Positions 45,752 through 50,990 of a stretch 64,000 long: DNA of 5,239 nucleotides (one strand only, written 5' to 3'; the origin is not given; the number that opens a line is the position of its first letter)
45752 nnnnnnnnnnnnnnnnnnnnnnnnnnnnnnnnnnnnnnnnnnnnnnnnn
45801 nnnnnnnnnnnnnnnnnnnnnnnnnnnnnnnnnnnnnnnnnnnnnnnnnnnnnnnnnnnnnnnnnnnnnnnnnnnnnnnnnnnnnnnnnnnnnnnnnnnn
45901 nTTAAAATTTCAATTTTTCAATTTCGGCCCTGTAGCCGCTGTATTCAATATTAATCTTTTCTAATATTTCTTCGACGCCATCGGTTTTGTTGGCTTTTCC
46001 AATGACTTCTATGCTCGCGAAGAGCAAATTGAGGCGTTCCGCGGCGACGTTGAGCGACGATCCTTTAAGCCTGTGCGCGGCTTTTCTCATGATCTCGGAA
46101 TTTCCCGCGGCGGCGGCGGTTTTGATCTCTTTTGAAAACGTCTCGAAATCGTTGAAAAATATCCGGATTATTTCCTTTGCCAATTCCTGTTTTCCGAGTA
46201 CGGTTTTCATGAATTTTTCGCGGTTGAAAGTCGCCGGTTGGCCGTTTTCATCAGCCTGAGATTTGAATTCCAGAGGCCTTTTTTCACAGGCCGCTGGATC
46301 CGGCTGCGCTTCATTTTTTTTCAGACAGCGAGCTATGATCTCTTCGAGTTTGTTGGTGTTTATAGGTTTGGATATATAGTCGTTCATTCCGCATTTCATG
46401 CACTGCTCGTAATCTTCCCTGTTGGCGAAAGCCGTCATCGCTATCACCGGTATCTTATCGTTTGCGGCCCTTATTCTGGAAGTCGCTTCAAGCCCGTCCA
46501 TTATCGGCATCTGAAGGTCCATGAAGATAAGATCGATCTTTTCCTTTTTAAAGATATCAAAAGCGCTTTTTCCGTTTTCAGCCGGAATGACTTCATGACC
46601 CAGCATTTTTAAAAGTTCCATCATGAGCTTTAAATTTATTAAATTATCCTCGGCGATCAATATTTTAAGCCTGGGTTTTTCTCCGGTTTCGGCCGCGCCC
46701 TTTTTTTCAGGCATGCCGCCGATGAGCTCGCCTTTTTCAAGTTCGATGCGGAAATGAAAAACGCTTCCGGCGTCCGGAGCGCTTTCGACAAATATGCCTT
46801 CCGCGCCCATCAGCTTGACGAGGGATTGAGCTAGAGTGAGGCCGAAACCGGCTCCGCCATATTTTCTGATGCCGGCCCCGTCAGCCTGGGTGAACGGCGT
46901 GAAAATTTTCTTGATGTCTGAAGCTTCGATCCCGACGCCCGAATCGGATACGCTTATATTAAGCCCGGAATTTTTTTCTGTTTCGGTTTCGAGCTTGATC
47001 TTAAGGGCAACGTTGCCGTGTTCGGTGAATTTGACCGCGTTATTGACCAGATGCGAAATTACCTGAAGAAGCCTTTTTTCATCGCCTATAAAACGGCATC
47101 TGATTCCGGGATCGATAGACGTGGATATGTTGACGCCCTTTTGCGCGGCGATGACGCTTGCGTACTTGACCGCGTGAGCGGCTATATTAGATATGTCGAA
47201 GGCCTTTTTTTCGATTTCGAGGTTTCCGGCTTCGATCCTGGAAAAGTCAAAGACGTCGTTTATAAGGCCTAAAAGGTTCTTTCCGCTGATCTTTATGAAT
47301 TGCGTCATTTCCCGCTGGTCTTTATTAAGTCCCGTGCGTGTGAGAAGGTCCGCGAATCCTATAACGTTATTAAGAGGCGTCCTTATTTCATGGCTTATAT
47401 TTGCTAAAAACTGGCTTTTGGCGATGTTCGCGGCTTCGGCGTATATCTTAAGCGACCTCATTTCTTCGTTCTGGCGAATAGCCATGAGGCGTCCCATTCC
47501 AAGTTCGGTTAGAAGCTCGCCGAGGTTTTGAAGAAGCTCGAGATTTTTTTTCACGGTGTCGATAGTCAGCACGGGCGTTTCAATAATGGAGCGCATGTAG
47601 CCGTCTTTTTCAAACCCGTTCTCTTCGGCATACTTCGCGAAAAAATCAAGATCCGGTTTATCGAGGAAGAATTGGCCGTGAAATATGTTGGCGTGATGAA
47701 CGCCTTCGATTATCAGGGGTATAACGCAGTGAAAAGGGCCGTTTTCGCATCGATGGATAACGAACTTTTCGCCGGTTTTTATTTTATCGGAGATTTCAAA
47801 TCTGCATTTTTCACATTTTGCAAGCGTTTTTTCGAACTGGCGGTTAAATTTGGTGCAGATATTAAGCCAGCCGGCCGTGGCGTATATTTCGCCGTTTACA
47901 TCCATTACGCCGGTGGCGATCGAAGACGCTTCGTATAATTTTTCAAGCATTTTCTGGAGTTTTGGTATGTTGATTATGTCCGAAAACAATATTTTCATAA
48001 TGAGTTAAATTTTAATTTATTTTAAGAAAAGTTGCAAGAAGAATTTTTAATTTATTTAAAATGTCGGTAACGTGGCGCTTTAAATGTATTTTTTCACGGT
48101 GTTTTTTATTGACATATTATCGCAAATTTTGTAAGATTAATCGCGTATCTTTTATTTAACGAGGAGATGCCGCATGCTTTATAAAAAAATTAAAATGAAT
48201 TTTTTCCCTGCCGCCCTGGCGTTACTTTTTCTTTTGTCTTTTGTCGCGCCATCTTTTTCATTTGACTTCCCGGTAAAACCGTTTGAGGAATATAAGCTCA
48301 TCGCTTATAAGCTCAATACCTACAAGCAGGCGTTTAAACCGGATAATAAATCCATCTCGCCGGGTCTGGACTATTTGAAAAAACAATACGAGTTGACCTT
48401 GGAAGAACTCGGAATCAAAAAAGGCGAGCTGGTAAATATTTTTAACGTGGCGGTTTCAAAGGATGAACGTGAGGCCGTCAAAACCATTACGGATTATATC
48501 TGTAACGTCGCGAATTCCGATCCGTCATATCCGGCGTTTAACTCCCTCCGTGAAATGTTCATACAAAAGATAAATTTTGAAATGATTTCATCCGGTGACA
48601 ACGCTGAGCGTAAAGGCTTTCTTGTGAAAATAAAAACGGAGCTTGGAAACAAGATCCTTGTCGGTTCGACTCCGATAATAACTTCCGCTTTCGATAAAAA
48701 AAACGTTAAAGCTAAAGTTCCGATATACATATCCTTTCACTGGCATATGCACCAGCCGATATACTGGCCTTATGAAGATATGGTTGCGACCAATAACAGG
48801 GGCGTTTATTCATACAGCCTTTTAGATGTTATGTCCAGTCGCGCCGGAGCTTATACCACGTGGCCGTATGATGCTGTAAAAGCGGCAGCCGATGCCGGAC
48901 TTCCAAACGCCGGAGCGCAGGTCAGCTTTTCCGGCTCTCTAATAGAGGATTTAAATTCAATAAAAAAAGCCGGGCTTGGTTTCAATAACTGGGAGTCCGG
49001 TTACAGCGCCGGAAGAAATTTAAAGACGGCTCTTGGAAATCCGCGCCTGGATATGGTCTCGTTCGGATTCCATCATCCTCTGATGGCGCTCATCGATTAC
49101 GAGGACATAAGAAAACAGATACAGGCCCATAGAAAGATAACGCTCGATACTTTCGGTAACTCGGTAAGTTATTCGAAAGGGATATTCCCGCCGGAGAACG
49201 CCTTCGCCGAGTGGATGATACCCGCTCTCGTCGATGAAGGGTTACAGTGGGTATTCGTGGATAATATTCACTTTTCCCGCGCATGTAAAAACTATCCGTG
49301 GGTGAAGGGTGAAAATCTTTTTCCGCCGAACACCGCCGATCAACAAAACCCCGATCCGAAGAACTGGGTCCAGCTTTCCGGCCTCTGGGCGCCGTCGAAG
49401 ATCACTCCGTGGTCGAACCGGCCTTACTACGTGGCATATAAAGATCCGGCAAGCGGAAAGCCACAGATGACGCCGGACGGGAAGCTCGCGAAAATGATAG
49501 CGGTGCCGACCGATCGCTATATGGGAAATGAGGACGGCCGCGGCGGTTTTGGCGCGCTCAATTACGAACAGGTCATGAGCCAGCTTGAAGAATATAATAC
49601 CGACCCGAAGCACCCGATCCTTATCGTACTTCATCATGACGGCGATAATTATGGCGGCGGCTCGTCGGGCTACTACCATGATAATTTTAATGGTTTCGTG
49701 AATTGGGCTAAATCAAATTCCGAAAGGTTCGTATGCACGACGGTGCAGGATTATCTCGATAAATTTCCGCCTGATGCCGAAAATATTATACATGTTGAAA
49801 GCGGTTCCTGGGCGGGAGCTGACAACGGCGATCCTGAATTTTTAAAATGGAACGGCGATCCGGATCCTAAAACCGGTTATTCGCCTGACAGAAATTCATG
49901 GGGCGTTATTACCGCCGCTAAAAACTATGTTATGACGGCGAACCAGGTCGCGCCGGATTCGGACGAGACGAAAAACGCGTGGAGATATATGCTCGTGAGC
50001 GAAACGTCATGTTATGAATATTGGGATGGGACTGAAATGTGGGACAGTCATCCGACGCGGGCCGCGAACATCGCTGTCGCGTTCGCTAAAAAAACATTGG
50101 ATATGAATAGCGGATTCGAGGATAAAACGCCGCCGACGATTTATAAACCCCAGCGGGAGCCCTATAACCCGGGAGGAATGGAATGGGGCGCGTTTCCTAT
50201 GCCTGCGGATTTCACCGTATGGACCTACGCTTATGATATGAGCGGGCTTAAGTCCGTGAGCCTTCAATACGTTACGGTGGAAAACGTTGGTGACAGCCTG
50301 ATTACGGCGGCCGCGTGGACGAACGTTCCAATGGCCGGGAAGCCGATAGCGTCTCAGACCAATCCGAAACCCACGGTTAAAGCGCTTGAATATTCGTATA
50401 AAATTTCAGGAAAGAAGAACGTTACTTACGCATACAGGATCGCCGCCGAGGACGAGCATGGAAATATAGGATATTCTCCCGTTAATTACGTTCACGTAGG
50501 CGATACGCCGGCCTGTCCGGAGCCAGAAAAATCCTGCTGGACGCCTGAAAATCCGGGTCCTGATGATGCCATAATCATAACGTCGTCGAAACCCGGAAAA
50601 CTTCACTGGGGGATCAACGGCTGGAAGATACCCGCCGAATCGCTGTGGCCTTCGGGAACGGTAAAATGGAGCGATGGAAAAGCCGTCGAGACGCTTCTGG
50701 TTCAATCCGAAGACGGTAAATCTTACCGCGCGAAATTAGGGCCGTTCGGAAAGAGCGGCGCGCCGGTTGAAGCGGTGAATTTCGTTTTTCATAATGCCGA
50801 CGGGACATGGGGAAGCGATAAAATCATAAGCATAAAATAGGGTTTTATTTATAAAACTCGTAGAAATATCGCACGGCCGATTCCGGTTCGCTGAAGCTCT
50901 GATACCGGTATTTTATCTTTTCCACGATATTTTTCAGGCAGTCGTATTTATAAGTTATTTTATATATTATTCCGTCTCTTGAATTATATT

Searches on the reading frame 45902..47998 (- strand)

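Call 28: search_protein_families(library=ncbifam, proteins=[window:45902-47998:-], max_evalue=1e-25)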
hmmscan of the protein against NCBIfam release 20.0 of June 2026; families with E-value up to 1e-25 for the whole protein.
window:45902-47998:- (698 aa): 28 families (the best 25 are shown)
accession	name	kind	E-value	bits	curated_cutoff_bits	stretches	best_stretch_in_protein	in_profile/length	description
NF008318.0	PRK11107.1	equivalog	8.8e-115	384.7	890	2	176-425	275-523/920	two-component sensor histidine kinase BarA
TIGR02956.1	TMAO_torS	equivalog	7.2e-112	375.2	676.5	1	184-674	454-947/967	TMAO reductase system sensor histidine kinase/response regulator TorS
NF041947.1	LuxQ_Vibrio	equivalog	5.2e-85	286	1200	1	184-555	462-835/843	quorum-sensing autoinducer 2 sensor kinase/phosphatase LuxQ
NF008302.0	PRK11091.1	equivalog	4.6e-82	276.4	838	1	184-687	273-763/779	aerobic respiration two-component sensor histidine kinase ArcB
NF011874.0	PRK15347.1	equivalog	8.3e-80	269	852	1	179-422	383-616/921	two component system sensor kinase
NF008099.0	PRK10841.1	equivalog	5.5e-79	266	920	1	175-421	451-691/949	two-component system sensor histidine kinase RcsC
NF045901.1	HisKinLetSLeg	equivalog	8.5e-78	262.3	1650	1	184-422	283-520/906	two-component system sensor histidine kinase LetS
NF038297.2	hybrid_HK_HrmK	equivalog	3.6e-77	260.4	725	1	184-557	225-606/607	hybrid histidine kinase/response regulator HrmK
NF008543.0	PRK11466.1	equivalog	1.9e-64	217.9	982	1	179-650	429-868/914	TMAO reductase system sensor histidine kinase/response regulator TorS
NF007420.1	PRK09959.1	equivalog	1.6e-59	201.6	1995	1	187-557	705-1072/1197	acid-sensing system histidine kinase EvgS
NF041832.1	near_NosP_CTERM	subfamily_domain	8.5e-44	150.1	400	1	188-557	1-368/370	NahK/ErcS family hybrid sensor histidine kinase/response regulator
NF046044.1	PnpS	equivalog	2.6e-42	145.2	400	1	193-418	169-389/390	two-component system histidine kinase PnpS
TIGR02966.1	phoR_proteo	equivalog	2.2e-39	135.4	334.2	1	193-418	113-333/333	phosphate regulon sensor histidine kinase PhoR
NF050805.1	CellDivHKDivJCaul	equivalog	3.2e-39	134.6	1000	1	175-418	279-518/531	cell cycle sensor histidine kinase DivJ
NF041880.1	EPS_EpsF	equivalog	5.3e-39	134.1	900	1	188-416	268-489/492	response regulator EpsF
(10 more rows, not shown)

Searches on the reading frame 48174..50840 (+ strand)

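Call 28: search_protein_families(library=ncbifam, proteins=[window:48174-50840:+], max_evalue=1e-25)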
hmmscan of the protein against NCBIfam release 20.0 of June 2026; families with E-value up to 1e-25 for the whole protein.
window:48174-50840:+ (888 aa): 0 families

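Call 67: search_protein_families(library=pfam, proteins=[window:48174-50840:+], max_evalue=0.0001)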
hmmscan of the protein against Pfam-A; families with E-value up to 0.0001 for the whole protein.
window:48174-50840:+ (888 aa): 1 family
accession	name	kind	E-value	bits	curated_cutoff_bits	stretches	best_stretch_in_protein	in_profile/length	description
PF03065.20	Glyco_hydro_57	-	3.2e-15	56.7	21.2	1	248-532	71-283/291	Glycosyl hydrolase family 57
